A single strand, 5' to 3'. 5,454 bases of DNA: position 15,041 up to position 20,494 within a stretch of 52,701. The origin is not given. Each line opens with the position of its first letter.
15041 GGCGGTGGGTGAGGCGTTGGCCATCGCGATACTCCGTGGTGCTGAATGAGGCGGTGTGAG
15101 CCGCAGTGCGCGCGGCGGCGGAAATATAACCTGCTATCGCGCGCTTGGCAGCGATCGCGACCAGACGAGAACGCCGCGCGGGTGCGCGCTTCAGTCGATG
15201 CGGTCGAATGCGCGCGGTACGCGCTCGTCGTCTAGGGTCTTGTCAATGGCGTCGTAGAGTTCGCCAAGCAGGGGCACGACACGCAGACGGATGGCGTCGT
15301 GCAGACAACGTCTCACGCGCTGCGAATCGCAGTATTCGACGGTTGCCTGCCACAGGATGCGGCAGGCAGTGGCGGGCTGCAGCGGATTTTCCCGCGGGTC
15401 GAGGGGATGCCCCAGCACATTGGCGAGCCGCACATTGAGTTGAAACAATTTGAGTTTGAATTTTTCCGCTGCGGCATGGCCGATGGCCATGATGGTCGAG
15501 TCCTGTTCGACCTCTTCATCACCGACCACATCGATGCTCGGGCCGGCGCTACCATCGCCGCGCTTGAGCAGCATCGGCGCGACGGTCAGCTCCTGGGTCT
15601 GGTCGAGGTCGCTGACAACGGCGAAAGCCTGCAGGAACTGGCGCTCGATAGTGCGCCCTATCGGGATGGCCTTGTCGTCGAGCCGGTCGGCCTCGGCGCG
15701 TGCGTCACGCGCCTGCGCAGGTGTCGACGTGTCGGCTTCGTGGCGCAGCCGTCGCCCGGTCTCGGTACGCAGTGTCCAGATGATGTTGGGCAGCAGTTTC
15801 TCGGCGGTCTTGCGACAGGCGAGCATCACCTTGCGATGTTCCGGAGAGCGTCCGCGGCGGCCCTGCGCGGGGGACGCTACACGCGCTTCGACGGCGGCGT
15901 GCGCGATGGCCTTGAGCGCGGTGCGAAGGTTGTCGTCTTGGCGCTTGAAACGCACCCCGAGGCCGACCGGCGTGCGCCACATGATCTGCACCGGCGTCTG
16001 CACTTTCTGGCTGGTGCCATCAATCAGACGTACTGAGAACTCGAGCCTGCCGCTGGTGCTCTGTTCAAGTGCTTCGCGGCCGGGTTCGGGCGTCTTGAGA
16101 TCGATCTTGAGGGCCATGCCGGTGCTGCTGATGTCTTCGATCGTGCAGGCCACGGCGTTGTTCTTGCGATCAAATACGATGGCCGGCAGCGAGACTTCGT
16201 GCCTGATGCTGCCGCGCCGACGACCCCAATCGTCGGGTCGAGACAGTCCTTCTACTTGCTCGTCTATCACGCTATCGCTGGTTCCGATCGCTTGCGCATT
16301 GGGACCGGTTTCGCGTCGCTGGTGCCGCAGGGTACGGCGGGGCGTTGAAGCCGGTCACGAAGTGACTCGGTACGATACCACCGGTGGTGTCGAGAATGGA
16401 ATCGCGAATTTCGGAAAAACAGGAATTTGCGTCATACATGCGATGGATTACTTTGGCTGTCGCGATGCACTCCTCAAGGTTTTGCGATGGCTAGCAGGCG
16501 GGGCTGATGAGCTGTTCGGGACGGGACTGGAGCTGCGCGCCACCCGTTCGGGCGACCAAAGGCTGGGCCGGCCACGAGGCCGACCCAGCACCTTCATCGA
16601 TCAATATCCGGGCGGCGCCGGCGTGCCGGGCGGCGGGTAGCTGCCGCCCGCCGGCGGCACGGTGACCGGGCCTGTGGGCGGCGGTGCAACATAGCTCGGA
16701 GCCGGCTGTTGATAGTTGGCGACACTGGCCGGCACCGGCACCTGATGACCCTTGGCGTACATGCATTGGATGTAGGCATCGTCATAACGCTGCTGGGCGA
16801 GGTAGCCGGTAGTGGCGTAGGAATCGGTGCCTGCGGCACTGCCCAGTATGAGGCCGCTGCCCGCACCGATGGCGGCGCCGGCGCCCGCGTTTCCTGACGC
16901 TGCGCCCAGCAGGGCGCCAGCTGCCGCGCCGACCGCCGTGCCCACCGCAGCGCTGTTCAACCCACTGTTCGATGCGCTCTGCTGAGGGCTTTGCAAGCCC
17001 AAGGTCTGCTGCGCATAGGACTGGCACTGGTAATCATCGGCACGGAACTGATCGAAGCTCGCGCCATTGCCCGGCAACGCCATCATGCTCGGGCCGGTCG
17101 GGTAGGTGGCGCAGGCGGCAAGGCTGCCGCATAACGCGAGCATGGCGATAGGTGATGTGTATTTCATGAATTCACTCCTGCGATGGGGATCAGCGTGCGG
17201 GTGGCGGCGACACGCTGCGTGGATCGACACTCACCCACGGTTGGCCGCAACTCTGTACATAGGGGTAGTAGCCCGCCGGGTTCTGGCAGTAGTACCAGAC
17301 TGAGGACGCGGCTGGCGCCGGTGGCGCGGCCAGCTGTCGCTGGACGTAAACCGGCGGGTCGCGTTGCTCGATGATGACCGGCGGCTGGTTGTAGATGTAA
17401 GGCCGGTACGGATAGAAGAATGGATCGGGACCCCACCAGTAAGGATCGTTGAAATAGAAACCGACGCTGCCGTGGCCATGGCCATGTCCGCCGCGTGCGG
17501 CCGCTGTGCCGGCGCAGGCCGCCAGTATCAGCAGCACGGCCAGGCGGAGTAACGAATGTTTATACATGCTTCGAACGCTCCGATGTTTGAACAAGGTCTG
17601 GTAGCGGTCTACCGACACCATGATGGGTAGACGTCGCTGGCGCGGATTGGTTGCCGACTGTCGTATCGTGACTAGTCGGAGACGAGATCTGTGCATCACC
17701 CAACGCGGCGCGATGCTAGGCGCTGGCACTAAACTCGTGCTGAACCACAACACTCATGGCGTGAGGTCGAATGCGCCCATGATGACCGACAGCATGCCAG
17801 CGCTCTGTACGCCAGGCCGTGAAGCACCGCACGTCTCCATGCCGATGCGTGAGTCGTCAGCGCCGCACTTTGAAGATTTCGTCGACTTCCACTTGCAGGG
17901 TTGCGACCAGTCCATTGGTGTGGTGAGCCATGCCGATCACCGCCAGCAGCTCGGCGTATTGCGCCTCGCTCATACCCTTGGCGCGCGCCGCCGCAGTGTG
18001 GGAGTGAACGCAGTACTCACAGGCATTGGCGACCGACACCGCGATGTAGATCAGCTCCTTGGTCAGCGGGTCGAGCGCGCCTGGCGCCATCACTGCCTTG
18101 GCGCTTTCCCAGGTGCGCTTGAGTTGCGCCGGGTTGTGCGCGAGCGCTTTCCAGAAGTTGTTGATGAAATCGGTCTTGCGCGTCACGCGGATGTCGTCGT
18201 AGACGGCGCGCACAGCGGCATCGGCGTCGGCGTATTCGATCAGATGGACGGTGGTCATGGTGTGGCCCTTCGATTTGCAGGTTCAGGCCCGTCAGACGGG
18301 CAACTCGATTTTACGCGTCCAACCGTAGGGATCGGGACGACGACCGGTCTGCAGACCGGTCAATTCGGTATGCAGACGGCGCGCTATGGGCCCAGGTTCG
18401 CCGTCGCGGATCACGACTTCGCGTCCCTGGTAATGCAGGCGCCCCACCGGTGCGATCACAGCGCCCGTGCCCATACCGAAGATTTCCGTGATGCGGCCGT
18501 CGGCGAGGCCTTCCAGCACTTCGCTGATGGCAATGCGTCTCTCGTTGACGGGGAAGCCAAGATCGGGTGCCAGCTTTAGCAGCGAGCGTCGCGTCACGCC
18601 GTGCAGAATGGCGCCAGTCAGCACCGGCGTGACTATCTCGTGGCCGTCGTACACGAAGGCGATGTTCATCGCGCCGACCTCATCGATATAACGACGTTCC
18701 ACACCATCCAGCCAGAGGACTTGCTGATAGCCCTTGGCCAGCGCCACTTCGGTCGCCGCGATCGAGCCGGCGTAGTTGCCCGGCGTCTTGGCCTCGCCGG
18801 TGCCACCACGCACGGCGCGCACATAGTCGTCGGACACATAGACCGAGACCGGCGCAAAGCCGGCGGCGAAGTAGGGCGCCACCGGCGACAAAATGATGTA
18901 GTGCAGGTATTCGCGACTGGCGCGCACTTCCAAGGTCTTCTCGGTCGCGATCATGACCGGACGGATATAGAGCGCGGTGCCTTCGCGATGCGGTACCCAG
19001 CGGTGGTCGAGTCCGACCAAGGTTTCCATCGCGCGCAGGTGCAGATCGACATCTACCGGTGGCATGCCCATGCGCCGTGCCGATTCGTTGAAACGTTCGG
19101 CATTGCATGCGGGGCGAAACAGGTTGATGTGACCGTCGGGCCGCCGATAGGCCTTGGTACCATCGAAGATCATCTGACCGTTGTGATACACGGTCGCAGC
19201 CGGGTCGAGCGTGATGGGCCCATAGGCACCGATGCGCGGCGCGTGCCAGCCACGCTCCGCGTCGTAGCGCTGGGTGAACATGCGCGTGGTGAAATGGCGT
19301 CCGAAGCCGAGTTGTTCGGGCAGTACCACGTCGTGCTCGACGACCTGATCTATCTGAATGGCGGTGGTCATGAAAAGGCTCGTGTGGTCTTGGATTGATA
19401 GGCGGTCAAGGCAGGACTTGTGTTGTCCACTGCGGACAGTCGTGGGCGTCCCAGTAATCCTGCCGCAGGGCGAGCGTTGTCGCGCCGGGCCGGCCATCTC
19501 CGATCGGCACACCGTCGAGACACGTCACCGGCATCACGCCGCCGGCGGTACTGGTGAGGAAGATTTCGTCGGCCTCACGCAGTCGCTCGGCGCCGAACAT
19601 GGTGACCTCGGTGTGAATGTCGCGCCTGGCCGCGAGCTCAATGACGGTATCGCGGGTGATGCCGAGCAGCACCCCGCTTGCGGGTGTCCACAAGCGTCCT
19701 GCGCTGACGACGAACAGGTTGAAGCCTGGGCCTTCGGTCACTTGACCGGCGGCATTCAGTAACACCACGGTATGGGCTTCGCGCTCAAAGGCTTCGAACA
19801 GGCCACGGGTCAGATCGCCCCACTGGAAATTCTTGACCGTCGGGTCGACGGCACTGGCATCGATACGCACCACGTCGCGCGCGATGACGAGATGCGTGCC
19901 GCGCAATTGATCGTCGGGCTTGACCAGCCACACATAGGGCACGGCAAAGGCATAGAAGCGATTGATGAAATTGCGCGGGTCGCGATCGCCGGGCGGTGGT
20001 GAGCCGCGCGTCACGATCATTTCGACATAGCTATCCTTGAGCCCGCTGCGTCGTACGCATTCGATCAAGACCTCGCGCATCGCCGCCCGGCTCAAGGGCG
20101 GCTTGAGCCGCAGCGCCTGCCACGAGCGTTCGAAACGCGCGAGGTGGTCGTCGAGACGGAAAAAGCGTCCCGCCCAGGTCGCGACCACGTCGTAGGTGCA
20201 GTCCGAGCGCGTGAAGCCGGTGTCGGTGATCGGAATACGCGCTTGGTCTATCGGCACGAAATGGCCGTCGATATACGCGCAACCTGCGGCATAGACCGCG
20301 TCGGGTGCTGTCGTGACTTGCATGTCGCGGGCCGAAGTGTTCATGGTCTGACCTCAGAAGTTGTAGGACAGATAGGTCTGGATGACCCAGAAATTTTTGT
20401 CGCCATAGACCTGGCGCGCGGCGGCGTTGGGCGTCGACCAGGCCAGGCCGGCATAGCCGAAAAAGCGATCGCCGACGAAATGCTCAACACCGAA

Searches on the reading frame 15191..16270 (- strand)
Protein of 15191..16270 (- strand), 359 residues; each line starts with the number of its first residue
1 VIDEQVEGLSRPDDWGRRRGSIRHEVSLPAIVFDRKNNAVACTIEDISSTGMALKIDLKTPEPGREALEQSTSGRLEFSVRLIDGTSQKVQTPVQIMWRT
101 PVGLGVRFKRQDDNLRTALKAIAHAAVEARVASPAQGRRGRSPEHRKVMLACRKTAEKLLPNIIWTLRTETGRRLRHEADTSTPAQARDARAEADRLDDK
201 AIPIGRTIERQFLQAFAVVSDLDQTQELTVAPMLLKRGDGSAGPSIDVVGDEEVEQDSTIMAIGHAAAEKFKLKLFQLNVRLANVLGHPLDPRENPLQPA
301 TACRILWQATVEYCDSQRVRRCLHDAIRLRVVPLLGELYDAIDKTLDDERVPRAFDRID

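Call 7: search_protein_families(library=pfam, proteins=[window:15191-16270:-], max_evalue=0.0001)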
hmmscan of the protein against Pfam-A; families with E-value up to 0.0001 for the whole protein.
window:15191-16270:- (359 aa): 2 families
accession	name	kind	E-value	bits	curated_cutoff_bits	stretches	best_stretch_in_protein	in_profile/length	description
PF07793.16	DUF1631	-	2.4e-15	56.6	33.7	1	142-351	3-206/741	Protein of unknown function (DUF1631)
PF07238.19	PilZ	-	2.4e-11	44.3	22.5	1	18-122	2-99/102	PilZ domain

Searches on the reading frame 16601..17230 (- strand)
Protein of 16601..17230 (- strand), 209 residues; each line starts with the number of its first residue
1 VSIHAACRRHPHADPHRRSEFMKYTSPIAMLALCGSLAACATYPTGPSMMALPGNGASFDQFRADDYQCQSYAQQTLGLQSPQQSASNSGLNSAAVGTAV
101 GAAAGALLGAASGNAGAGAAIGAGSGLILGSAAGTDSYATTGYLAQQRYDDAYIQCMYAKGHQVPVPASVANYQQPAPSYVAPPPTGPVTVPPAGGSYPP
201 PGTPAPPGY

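Call 7: search_protein_families(library=pfam, proteins=[window:16601-17230:-], max_evalue=0.0001)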
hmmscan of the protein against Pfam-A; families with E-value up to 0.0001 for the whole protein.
window:16601-17230:- (209 aa): 2 families
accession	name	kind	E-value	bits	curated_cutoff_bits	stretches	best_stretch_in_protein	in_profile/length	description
PF13436.11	Gly-zipper_OmpA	-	1.9e-10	40.8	27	1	92-134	2-44/44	Glycine-zipper domain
PF13441.11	Gly-zipper_YMGG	-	3.8e-07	30.2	28.9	1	92-134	1-43/45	YMGG-like Gly-zipper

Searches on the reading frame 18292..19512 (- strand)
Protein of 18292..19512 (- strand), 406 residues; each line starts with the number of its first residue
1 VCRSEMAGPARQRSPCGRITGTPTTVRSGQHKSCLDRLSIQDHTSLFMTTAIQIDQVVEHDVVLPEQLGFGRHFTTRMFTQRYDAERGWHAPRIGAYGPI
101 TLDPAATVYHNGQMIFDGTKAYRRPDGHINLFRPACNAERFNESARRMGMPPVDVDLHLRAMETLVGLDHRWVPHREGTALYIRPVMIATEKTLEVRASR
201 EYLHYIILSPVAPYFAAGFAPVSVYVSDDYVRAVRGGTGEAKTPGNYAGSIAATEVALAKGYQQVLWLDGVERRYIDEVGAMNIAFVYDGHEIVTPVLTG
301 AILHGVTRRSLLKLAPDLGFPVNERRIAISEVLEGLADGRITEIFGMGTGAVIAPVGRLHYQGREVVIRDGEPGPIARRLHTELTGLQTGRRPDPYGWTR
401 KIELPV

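Call 7: search_protein_families(library=pfam, proteins=[window:18292-19512:-], max_evalue=0.0001)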
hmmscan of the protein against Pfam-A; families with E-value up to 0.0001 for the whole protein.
window:18292-19512:- (406 aa): 1 family
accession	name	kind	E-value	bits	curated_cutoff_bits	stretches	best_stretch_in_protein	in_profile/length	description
PF01063.24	Aminotran_4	-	4.9e-26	92.4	28.5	1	115-358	2-222/223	Amino-transferase class IV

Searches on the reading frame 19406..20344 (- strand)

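Call 7: search_protein_families(library=pfam, proteins=[window:19406-20344:-], max_evalue=0.0001)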
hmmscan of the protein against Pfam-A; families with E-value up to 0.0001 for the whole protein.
window:19406-20344:- (312 aa): 1 family
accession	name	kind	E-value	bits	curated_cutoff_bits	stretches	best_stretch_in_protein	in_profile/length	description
PF01063.24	Aminotran_4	-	7.2e-43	147.4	28.5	1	51-274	3-221/223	Amino-transferase class IV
